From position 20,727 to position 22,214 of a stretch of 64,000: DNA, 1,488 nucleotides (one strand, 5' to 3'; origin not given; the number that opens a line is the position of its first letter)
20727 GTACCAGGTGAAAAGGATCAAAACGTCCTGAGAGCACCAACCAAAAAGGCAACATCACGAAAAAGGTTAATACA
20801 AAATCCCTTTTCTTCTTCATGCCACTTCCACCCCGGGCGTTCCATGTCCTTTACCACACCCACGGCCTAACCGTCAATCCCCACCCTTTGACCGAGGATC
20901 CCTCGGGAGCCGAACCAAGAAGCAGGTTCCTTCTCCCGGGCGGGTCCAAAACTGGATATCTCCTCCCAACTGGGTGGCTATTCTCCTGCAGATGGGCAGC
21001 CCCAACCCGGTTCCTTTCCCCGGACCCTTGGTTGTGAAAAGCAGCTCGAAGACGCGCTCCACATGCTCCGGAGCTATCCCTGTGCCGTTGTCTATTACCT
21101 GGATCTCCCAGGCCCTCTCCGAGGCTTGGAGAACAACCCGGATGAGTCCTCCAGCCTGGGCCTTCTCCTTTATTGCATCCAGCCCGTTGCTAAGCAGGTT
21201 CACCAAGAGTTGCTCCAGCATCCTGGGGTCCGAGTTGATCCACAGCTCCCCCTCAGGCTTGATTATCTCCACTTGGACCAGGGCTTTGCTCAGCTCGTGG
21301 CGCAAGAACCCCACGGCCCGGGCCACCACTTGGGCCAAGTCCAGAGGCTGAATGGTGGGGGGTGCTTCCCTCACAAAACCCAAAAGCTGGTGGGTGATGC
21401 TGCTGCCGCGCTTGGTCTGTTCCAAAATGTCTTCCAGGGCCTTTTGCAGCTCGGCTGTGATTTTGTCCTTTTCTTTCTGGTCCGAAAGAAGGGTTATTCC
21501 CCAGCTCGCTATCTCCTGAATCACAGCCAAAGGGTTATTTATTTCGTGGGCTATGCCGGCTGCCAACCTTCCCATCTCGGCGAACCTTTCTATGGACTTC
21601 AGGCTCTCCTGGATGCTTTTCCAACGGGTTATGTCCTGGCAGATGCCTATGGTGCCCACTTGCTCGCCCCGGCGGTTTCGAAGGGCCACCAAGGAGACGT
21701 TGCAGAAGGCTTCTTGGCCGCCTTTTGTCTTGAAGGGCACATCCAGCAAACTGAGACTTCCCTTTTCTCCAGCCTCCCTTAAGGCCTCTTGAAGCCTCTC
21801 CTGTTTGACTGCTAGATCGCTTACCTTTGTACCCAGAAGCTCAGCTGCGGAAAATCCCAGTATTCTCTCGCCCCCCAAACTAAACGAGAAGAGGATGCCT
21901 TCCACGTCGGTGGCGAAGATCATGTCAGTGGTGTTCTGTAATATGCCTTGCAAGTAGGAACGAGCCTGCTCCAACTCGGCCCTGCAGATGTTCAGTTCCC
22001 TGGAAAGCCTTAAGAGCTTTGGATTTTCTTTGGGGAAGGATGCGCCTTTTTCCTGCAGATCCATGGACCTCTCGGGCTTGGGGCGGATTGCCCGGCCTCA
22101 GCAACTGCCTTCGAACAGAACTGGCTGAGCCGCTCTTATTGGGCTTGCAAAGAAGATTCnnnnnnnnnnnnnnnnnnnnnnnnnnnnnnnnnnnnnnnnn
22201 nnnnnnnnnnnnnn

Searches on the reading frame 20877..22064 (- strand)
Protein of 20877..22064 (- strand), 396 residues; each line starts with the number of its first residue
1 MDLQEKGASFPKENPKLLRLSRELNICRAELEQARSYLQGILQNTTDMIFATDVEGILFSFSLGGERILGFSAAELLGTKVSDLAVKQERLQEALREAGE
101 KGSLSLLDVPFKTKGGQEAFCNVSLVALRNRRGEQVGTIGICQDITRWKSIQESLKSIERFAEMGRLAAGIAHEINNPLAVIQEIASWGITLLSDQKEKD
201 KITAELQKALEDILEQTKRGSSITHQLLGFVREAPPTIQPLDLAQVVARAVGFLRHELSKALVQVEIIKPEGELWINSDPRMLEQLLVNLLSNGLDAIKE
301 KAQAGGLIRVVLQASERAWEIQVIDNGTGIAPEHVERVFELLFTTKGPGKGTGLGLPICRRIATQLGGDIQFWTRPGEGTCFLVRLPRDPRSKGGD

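Call 36: search_protein_families(library=pfam, proteins=[window:20877-22064:-], max_evalue=0.00001)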
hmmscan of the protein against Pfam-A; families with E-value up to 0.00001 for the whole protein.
window:20877-22064:- (396 aa): 5 families
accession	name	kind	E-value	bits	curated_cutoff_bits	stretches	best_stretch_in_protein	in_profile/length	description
PF02518.31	HATPase_c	-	1.5e-25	90.2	26.4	1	279-389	2-110/111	Histidine kinase-, DNA gyrase B-, and HSP90-like ATPase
PF00989.32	PAS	-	1.8e-10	41.2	22.6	1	38-145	3-113/113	PAS fold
PF13426.13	PAS_9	-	2e-10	41.3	27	1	47-146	2-102/103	PAS domain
PF08448.16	PAS_4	-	1.3e-09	38.7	23.1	1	44-147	3-107/110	PAS fold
PF00512.31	HisKA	-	3.8e-09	36.9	26.9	1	164-232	2-62/66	His Kinase A (phospho-acceptor) domain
